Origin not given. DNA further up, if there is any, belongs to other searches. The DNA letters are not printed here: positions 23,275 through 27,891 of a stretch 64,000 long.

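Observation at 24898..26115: Isoleucyl-tRNA synthetase with two complete histidine-phosphatase (PGAM-like) domains inserted in its catalytic core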

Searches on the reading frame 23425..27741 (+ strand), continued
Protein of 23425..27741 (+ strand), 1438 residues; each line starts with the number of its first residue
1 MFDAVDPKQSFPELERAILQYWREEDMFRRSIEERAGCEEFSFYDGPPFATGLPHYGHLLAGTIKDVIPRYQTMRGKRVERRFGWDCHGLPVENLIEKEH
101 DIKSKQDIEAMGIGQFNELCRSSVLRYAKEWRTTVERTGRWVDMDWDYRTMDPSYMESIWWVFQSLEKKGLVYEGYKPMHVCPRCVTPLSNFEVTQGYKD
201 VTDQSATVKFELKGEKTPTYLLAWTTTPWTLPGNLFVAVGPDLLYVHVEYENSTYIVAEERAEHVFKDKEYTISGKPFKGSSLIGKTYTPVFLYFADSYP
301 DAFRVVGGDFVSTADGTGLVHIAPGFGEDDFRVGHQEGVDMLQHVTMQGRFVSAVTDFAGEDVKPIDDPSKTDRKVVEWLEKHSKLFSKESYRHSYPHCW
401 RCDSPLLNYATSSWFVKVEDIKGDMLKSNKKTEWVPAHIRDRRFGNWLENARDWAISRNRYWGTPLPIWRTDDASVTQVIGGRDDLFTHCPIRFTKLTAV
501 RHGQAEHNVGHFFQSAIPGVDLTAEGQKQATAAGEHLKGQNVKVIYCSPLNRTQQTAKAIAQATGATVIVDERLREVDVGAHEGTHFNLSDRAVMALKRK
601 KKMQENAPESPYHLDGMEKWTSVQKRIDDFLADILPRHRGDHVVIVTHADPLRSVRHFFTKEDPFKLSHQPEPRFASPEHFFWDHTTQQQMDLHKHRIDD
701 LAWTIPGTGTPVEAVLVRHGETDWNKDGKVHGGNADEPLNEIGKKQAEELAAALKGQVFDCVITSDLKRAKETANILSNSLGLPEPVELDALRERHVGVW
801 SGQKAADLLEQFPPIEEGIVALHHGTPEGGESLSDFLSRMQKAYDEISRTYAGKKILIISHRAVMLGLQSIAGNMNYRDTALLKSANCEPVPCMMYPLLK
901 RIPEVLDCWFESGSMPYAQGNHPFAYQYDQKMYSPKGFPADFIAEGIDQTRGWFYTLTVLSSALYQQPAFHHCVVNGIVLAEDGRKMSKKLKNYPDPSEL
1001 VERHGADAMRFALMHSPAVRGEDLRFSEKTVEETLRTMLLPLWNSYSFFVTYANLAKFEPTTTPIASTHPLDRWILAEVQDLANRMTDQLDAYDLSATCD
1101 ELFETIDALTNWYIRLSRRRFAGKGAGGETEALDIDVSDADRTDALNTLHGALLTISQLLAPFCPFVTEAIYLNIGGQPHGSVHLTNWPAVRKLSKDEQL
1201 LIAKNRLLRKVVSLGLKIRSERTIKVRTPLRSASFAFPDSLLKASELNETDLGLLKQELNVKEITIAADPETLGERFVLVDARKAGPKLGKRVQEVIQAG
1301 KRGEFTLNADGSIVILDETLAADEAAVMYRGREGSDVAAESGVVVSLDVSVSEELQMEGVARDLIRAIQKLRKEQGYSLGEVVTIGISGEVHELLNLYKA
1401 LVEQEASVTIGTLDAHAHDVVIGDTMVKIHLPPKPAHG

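Call 36: predict_structure(alignment_id=A1)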
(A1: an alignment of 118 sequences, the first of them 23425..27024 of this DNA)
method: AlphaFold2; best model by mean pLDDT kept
length: 1200 residues; sequences in the alignment: 118
mean_pLDDT: 91.3   pTM: 0.87
mean pLDDT of the five models: 91.3, 90.8, 89.6, 88.3, 88.0
residues with pLDDT >= 90: 865; 70-90: 299; 50-70: 32; < 50: 4
segments of 3 or more residues with pLDDT < 50: 1130-1133
pLDDT, mean of each block of 10 residues (from residue 1): 89 95 91 91 76 76 92 93 71 86 86 89 84 88 78 89 96 92 84 78 94 94 95 96 97 96 94 95 97 94 94 93 92 92 92 96 92 96 96 90 89 92 94 89 83 85 91 94 96 97 95 94 97 96 97 98 98 96 88 88 90 91 97 94 97 95 90 93 95 89 93 98 95 94 97 95 98 97 96 96 94 83 92 96 97 98 96 93 93 97 88 86 85 85 83 83 94 91 76 81 95 93 91 94 96 93 84 95 97 94 93 92 69 66 94 96 96 92 95 92
secondary structure, 60 per line:
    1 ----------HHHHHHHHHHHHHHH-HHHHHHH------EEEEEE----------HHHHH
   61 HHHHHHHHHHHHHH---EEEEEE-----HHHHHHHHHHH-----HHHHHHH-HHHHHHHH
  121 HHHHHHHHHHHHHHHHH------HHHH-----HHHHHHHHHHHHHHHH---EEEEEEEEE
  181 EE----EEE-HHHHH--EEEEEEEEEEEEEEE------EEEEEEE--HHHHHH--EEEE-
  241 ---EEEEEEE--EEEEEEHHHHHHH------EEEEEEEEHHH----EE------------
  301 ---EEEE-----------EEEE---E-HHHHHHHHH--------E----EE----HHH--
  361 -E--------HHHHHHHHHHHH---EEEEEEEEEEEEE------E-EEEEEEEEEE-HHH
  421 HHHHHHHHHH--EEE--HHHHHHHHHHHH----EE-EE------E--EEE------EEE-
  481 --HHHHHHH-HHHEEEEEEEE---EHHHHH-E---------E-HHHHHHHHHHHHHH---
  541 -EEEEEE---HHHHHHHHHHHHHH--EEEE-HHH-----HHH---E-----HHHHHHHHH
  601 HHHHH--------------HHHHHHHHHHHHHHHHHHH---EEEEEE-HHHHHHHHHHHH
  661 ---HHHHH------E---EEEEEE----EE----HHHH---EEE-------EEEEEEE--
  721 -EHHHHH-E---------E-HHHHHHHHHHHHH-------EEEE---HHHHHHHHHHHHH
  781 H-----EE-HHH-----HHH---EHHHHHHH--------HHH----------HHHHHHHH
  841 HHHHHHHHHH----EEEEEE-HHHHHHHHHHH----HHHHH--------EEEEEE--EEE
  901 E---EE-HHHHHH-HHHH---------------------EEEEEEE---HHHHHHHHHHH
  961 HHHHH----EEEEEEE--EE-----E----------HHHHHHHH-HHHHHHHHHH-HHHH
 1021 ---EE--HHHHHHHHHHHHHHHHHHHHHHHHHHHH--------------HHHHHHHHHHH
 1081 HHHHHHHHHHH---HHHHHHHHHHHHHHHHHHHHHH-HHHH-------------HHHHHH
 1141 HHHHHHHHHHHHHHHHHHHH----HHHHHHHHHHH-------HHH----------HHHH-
elements in order (helices of 4 or more, strands of 3 or more residues): H11-25 H27-33 E40-45 H56-74 E78-83 H89-99 H105-111 H113-137 H144-147 H153-168 E172-182 E187-189 H191-195 E198-212 E219-225 H228-233 E236-239 E244-250 E253-258 H259-265 E272-279 E304-307 E319-322 H328-336 H371-382 E386-398 E407-416 H418-430 E433-435 H438-449 E468-470 E477-479 H483-489 E494-501 H506-510 H524-537 E542-547 H551-564 E567-570 H592-605 H620-638 E642-647 H649-660 H664-668 E679-684 H695-698 E702-704 E712-718 H723-727 H741-753 E761-764 H768-781 H805-811 H833-850 E855-860 H862-872 H877-881 E890-895 E898-901 H908-913 H915-918 E940-946 H950-965 E970-976 H997-1004 H1006-1015 H1017-1020 H1028-1055 H1070-1091 H1095-1116 H1118-1121 H1135-1160 H1165-1175 H1196-1199

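Call 66: fold_search(model_id=the predicted structure, library=pdb)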
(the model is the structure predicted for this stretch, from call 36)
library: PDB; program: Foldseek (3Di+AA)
matches with E <= 10: 953; with E <= 0.001: 531
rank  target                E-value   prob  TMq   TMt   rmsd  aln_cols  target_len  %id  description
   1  7d5c                  5.9e-69  1.00  0.60  0.78   5.5      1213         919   30  IleRS in complex with a tRNA site inhibitor (released 2021-02-24)
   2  9wqt                  2.0e-68  1.00  0.60  0.78   5.4      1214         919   30  Crystal structure of Saccharomyces cerevisiae isoleucyl-tRNA synthetase in complex with reveromycin A and isoleucine (released 2026-04-08)
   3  8wnd_A                2.3e-68  1.00  0.61  0.69   5.2      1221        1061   30  Crystal structure of Saccharomyces cerevisiae isoleucyl-tRNA synthetase in complex with tRNA(Ile) and isoleucine (released 2024-10-09)
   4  8c9d                  1.3e-67  1.00  0.60  0.70   5.6      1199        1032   28  Priestia megaterium W130Q mutant of type 2 isoleucyl-tRNA synthetase complexed with an isoleucyl-adenylate analogue (released 2023-08-16)
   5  8c8v                  3.1e-67  1.00  0.60  0.70   5.6      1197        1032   29  Priestia megaterium mupirocin-resistant isoleucyl-tRNA synthetase 2 with a fully-resolved C-terminal tRNA-binding domain (released 2023-08-16)
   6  8c8w                  3.6e-67  1.00  0.60  0.69   5.7      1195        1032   29  Priestia megaterium mupirocin hyper-resistant HIGH motif mutant of type 2 isoleucyl-tRNA synthetase complexed with an is (released 2023-08-16)
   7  9wqs                  1.8e-66  1.00  0.59  0.77   6.2      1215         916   30  Crystal structure of Saccharomyces cerevisiae isoleucyl-tRNA synthetase in complex with reveromycin A and isoleucine (released 2026-04-08)
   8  6ldk                  2.9e-66  1.00  0.59  0.85   4.9      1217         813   30  Isoleucyl-tRNA synthetase from Candida albicans complexed with a isoleucyl-adenylate (released 2020-11-04)
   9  8z1p_A                3.2e-66  1.00  0.59  0.67   5.4      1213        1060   30  Crystal structure of Saccharomyces cerevisiae isoleucyl-tRNA synthetase in complex with a mimic tRNA(Met) and isoleuci (released 2024-12-18)
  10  8c8u                  3.5e-65  1.00  0.59  0.68   6.1      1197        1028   29  Priestia megaterium mupirocin-resistant isoleucyl-tRNA synthetase 2 complexed with mupirocin (released 2023-08-23)
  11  8wnd_B                5.1e-64  1.00  0.60  0.77   5.2      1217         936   30  Crystal structure of Saccharomyces cerevisiae isoleucyl-tRNA synthetase in complex with tRNA(Ile) and isoleucine (released 2024-10-09)
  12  1ile                  1.8e-60  1.00  0.60  0.86   5.7      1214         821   28  ISOLEUCYL-TRNA SYNTHETASE (released 1999-04-13)
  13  8c9e                  2.5e-48  1.00  0.56  0.73   8.4      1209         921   19  Priestia megaterium mupirocin-sensitive isoleucyl-tRNA synthetase 1 complexed with an isoleucyl-adenylate analogue (released 2023-08-16)
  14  8c9f                  2.9e-48  1.00  0.56  0.72   8.2      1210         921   19  Priestia megaterium inactive HIGH motif mutant of type1 isoleucyl-tRNA synthetase complexed with an isoleucyl-adenylate  (released 2023-08-16)
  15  8wnj                  2.3e-41  1.00  0.53  0.69  10.2      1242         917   17  Crystal structure of H. pylori isoleucyl-tRNA synthetase (HpIleRS) in complex with Ile-AMP (released 2024-02-14)
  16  1qu2_A                9.9e-41  1.00  0.54  0.69   8.2      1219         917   19  INSIGHTS INTO EDITING FROM AN ILE-TRNA SYNTHETASE STRUCTURE WITH TRNA(ILE) AND MUPIROCIN (released 1999-08-31)
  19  1qu3_A                1.0e-38  1.00  0.53  0.70   8.1      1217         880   19  INSIGHTS INTO EDITING FROM AN ILE-TRNA SYNTHETASE STRUCTURE WITH TRNA(ILE) AND MUPIROCIN (released 1999-08-31)
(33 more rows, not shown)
